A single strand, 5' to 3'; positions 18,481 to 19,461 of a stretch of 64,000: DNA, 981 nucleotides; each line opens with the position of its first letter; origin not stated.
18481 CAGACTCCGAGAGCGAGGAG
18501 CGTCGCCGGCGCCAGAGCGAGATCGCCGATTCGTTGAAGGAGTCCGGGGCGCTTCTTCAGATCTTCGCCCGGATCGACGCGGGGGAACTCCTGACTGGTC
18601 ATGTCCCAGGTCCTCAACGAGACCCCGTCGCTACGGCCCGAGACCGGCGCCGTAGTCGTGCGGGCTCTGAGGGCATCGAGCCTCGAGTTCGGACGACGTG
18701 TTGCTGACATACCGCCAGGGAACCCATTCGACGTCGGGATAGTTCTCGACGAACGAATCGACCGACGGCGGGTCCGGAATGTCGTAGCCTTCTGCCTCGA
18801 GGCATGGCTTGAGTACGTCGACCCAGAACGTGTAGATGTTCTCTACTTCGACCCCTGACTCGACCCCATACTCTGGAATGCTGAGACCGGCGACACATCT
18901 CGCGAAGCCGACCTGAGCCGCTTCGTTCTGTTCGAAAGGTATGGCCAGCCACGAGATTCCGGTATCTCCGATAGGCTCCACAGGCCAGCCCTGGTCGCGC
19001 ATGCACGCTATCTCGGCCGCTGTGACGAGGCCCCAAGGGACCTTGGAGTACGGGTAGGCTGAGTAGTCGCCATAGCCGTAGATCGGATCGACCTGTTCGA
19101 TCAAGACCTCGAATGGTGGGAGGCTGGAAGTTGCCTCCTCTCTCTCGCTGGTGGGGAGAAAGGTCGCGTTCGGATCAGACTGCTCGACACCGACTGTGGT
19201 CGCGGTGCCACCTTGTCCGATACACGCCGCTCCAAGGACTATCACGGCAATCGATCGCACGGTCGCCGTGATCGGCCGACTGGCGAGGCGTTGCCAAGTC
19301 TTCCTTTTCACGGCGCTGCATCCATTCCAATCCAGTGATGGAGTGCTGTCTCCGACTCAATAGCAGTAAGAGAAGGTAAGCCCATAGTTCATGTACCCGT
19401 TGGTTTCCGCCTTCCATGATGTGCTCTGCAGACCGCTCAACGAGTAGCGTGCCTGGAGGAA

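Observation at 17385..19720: Lower-GC island: degraded IS3 element plus lipoprotein and small Cys-bridged secreted protein (possible bacteriocin/immunity or antigen pair)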

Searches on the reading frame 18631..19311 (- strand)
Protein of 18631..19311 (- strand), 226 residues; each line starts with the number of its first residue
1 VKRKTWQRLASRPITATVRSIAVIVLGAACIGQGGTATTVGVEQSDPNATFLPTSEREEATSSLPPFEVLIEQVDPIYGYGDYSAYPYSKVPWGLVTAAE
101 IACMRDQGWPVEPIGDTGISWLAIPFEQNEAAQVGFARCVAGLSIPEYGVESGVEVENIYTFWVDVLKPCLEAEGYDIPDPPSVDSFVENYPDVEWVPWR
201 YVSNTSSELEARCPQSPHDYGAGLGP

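Call 4: search_protein_families(library=pfam, proteins=[window:18631-19311:-], max_evalue=0.1)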
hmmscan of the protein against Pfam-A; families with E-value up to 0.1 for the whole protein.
window:18631-19311:- (226 aa): 0 families

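Call 5: search_protein_families(library=ncbifam, proteins=[window:18631-19311:-], max_evalue=1)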
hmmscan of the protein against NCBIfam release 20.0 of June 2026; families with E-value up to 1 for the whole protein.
window:18631-19311:- (226 aa): 0 families

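Call 7: find_homologous_proteins(query=window:18631-19311:-, max_evalue=10)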
Query window:18631-19311:- (226 aa): 21 proteins with E <= 10 among 569 candidates.
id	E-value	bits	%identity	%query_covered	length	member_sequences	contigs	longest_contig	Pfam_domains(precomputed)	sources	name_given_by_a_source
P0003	5.0e-151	519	100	100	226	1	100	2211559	-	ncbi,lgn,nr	ncbi:MAG: hypothetical protein QY307_05635 [Acidimicrobiia bacterium]|nr:MAG: hypothetical protein Q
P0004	2.8e-93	330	66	96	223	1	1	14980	-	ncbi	ncbi:MAG: hypothetical protein ABIJ48_07525 [Actinomycetota bacterium]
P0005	1.9e-80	288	60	97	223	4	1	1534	-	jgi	-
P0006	1.2e-68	249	49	97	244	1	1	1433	-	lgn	-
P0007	1.4e-64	236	61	69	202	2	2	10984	-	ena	-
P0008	7.0e-62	227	50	96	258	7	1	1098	-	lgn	-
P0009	5.5e-61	224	58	68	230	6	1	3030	-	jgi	jgi:hypothetical protein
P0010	6.5e-57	210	48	94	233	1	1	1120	-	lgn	-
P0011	5.8e-48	181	57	65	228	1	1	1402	-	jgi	jgi:hypothetical protein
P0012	4.3e-42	162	49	67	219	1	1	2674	-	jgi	jgi:hypothetical protein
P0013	4.7e-39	152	75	38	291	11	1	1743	-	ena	-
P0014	5.6e-38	148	45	69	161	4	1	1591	-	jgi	jgi:hypothetical protein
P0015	4.1e-37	146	72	38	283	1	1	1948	-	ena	-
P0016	4.7e-37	145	75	38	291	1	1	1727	-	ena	-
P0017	4.9e-37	145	77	38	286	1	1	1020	PF18075.9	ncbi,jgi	-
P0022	1.2e-28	118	55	48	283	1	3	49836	PF18075.9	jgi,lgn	jgi:hypothetical protein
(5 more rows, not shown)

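Call 13: find_encoding_contigs(protein=P0004, flank=8000, max_places=3)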
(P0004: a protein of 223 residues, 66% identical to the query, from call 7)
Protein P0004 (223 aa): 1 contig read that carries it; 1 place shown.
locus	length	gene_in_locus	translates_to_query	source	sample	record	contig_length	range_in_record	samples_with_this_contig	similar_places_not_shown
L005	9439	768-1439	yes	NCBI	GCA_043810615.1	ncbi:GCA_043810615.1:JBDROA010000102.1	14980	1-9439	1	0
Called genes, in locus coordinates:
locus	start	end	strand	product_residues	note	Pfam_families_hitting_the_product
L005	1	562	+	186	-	PF01609:DDE_Tnp_1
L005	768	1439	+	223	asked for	-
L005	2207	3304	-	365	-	PF02687:FtsX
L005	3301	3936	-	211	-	PF00005:ABC_tran, PF13304:AAA_21 (faint)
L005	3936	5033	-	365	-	PF01471:PG_binding_1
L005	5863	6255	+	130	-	PF00239:Resolvase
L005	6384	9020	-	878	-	PF07517:SecA_DEAD, PF01043:SecA_PP_bind, PF21090:P-loop_SecA, PF07516:SecA_SW, PF02810:SEC-C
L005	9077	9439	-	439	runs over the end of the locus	PF13487:HD_5, PF01966:HD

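Call 14: find_encoding_contigs(protein=P0007, flank=8000, max_places=3)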
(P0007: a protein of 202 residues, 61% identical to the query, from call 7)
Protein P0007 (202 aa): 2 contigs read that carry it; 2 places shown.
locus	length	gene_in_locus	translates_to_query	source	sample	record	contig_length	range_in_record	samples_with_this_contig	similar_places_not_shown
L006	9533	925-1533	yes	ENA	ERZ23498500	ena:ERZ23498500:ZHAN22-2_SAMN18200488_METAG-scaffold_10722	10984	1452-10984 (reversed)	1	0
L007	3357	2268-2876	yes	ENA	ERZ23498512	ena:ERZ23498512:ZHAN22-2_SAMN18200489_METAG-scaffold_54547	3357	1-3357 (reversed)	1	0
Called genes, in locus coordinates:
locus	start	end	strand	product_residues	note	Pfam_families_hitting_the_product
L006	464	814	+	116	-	-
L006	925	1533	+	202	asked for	-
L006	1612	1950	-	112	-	PF01381:HTH_3 (weak)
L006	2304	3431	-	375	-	PF13367:PrsW-protease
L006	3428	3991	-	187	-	-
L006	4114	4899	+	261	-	PF10463:Peptidase_U49 (faint), PF01435:Peptidase_M48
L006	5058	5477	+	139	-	PF12802:MarR_2 (weak), PF01047:MarR (weak)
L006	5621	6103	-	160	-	-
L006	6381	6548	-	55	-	-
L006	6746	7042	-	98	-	-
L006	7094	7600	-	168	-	PF00156:Pribosyltran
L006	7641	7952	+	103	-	-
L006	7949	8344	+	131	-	-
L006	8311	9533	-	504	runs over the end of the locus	PF02446:Glyco_hydro_77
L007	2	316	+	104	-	?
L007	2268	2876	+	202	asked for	-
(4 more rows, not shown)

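Call 15: find_encoding_contigs(protein=P0022, flank=8000, max_places=3)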
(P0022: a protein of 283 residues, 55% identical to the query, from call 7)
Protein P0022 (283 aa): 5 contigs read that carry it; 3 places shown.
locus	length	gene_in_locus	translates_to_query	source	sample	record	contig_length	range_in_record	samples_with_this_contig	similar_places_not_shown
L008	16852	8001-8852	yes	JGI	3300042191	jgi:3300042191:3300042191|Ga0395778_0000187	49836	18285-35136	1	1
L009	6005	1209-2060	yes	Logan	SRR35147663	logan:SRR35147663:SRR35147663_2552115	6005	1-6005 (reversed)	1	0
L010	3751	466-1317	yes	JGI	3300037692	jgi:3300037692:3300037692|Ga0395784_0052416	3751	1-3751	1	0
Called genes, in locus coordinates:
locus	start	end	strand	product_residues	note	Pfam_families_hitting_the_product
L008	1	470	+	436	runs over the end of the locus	PF00206:Lyase_1, PF14698:ASL_C2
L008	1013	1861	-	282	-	-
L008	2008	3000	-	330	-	-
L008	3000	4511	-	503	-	-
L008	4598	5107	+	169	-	-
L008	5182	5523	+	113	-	-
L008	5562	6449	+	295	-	PF01636:APH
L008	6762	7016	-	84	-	-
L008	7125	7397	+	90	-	-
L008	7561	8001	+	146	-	PF07638:Sigma70_ECF (faint), PF04542:Sigma70_r2 (weak), PF08281:Sigma70_r4_2, PF04545:Sigma70_r4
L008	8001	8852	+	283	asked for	PF18075:FtsX_ECD (faint)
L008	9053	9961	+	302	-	PF13480:Acetyltransf_6 (weak), PF13527:Acetyltransf_9 (weak), PF00583:Acetyltransf_1, PF13508:Acetyltransf_7, PF08445:FR47 (weak)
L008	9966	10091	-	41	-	-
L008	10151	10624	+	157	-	PF08281:Sigma70_r4_2, PF04545:Sigma70_r4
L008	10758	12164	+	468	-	-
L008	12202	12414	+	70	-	-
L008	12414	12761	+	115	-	PF02452:PemK_toxin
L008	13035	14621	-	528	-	PF00389:2-Hacid_dh, PF02826:2-Hacid_dh_C, PF19304:PGDH_inter, PF01842:ACT (weak)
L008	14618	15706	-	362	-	PF00266:Aminotran_5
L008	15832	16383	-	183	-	PF00857:Isochorismatase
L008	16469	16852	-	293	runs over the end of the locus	PF00685:Sulfotransfer_1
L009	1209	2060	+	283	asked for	PF18075:FtsX_ECD (faint)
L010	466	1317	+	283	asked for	PF18075:FtsX_ECD (faint)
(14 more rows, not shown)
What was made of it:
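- On ECF anti-sigma extracytoplasmic sensor domain (domain A of L): In L008-10 the gene overlaps the stop of a Sigma70_r2/r4 gene (call 15).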

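Call 35: predict_structure(alignment_id=A1)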
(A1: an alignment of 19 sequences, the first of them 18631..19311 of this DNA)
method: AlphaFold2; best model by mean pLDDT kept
length: 226 residues; sequences in the alignment: 19
mean_pLDDT: 79.5   pTM: 0.52
mean pLDDT of the five models: 79.5, 78.9, 75.9, 74.1, 67.6
residues with pLDDT >= 90: 117; 70-90: 38; 50-70: 43; < 50: 28
segments of 3 or more residues with pLDDT < 50: 1-3, 6-8, 18-20, 41-45, 223-226
pLDDT, mean of each block of 10 residues (from residue 1): 48 52 53 50 50 53 88 97 89 95 98 92 95 97 83 80 96 97 93 91 92 82 43
secondary structure, 60 per line:
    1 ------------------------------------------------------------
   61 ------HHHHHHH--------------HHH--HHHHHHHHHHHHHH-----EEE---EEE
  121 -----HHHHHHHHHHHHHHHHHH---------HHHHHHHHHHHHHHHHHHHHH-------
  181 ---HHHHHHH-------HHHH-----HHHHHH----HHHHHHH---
elements in order: H67-73 H93-106 E112-114 E118-120 H126-143 H153-173 H184-190 H198-201 H207-212 H217-223
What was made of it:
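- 18631..19311 (-): L: acidic lipoprotein, putative immunity/binding partner. Domain A is about residues 70-150 and domain B about residues 150-220. Four conserved Cys follow the lipid Cys. The AF2 model has block-mean pLDDT of 80-98 (mostly above 90) for residues 61-220 and is mainly helical (call 35).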

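Call 52: find_related_loci(query=A1, collection=genome_contigs, flank=8000)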
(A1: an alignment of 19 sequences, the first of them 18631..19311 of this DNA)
Query A1 (226 aa) in genome_contigs; peptide patterns used: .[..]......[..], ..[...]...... (x = any residue, [..] = any of these).
22 stretches matched a pattern; 4 encode a relative of the query (tblastn E <= 1e-3); 3 distinct loci.
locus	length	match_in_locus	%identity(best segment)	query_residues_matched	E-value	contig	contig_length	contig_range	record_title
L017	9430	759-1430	64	1-224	6e-97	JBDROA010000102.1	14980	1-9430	MAG: Actinomycetota bacterium isolate MEGAHIT-group-1.925 k141_337879, whole genome shotgun sequence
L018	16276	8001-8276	66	62-153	1e-38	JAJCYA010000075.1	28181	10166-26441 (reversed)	MAG: Acidimicrobiia bacterium isolate OFTM344 OFTM344_74, whole genome shotgun sequence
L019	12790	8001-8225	39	74-147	5e-10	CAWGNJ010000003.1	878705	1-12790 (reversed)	MAG: uncultured Actinomycetota bacterium isolate MFD03804.bin.3.76 genome assembly, contig: contig_50181, whole genome s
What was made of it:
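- Tried and rejected: genome_contigs with L found only 3 loci (call 52).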

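Call 62: search_protein_families(library=pfam, alignment_id=A1, max_evalue=1)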
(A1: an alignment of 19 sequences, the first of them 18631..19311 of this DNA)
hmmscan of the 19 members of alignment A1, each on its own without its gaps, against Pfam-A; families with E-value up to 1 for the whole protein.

A. member 1, window:18631-19311:- (226 aa): 0 families

B. families by the number of members that match (of 19 scanned): 6 families
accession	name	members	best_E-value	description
PF18075.7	FtsX_ECD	7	2.2e-06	FtsX extracellular domain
PF21827.1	New_glue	3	0.049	New glue protein family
PF11021.13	DUF2613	1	0.11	Protein of unknown function (DUF2613)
PF19183.5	DUF5865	1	0.13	Family of unknown function (DUF5865)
PF19447.4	DUF5985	1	0.36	Family of unknown function (DUF5985)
PF12079.13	DUF3558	1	0.72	Protein of unknown function (DUF3558)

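Call 64: search_solved_structures(query=A1, max_evalue=10)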
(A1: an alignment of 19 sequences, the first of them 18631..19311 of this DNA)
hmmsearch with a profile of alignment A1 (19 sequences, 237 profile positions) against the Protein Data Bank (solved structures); distinct sequences matched with E-value up to 10: 1.
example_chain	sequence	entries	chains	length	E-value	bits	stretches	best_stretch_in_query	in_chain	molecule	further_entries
6sau_A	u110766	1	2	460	1.4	11.4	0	146-212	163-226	alpha amylase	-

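Call 89: fold_search(model_id=the predicted structure, library=pdb)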
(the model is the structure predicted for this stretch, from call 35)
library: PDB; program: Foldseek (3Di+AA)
matches with E <= 10: 22; with E <= 0.001: 0
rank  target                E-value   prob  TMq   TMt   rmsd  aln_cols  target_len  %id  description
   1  7sv2_A                3.5e+00  0.03  0.15  0.09  12.1       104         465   16  Human Cytochrome P450 (CYP) 3A5 ternary complex with azamulin (released 2022-05-18)
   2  1osb_C                3.9e+00  0.05  0.14  0.11  16.5       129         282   14  Conjugative Relaxase TrwC in complex with OriT Dna. Metal-free structure. (released 2003-11-25)
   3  1osb_A                4.6e+00  0.04  0.14  0.11  16.5       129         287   14  Conjugative Relaxase TrwC in complex with OriT Dna. Metal-free structure. (released 2003-11-25)
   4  2yfd_D                4.9e+00  0.02  0.15  0.20  12.0       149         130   17  STRUCTURAL AND FUNCTIONAL INSIGHTS OF DR2231 PROTEIN, THE MAZG-LIKE NUCLEOSIDE TRIPHOSPHATE PYROPHOSPHOHYDROLASE FROM  (released 2011-07-06)
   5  4i4g                  5.5e+00  0.02  0.14  0.09  12.1        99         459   16  Crystal structure of CYP3A4 ligated to oxazole-substituted desoxyritonavir (released 2013-04-24)
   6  9hy9_B                5.8e+00  0.02  0.16  0.14  15.4       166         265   10  Crystal structure of an allosteric inhibitor bound to human RIPK1 kinase domain (released 2025-12-24)
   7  2yf3_C                6.2e+00  0.02  0.15  0.20  12.7       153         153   16  Crystal structure of DR2231, the MazG-like protein from Deinococcus radiodurans, complex with manganese (released 2011-07-06)
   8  3d3p                  6.2e+00  0.02  0.13  0.10  17.2       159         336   11  Crystal structure of PDE4B catalytic domain in complex with a pyrazolopyridine inhibitor (released 2009-05-19)
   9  9bv7                  6.5e+00  0.02  0.14  0.09  12.3       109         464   17  Crystal structure of human CYP3A4 in complex with SJ000310315 (released 2025-04-16)
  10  2yf3_D                6.5e+00  0.02  0.16  0.19  12.2       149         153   17  Crystal structure of DR2231, the MazG-like protein from Deinococcus radiodurans, complex with manganese (released 2011-07-06)
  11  6nyh_B                6.9e+00  0.02  0.16  0.15  15.1       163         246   10  Structure of human RIPK1 kinase domain in complex with GNE684 (released 2019-05-29)
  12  2v0m_A                7.8e+00  0.01  0.14  0.08  11.5        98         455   14  Crystal structure of human P450 3A4 in complex with ketoconazole (released 2007-06-26)
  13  1io7_B                7.8e+00  0.01  0.11  0.08  14.8       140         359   11  THERMOPHILIC CYTOCHROME P450 (CYP119) FROM SULFOLOBUS SOLFATARICUS: HIGH RESOLUTION STRUCTURAL ORIGIN OF ITS THERMOSTA (released 2001-02-28)
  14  8ewp                  8.7e+00  0.01  0.13  0.08  12.5       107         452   17  Crystal structure of CYP3A4 bound to an inhibitor (released 2023-02-01)
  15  5hzz_C                8.7e+00  0.01  0.15  0.19  12.3       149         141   17  Crystal structure of DR2231_E47A mutant in complex with dUMP and manganese (released 2016-10-26)
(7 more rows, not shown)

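Call 90: search_protein_families(library=padloc, proteins=[window:18631-19311:-], max_evalue=0.1)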
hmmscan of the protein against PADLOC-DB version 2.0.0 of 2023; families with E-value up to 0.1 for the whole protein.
window:18631-19311:- (226 aa): 0 families

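Call 93: find_encoding_contigs(protein=P0009, flank=4000, max_places=3)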
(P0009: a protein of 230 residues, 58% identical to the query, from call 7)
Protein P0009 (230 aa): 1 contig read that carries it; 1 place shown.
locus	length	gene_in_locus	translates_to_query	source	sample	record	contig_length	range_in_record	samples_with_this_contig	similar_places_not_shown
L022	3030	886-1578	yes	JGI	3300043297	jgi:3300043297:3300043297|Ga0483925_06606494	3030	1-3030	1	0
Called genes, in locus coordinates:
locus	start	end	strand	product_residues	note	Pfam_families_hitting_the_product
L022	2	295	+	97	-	?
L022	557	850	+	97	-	-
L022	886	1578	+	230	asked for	-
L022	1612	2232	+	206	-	-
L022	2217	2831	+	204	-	-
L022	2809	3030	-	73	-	?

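Call 94: find_encoding_contigs(protein=P0011, flank=4000, max_places=3)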
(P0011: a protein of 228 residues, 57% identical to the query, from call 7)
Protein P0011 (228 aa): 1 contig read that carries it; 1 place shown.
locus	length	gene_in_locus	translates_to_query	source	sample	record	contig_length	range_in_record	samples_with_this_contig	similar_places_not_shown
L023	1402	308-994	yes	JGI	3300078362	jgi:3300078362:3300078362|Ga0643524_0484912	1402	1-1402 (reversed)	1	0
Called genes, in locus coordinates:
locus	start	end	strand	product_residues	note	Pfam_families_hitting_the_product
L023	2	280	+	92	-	?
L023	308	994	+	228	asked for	-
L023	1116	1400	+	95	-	?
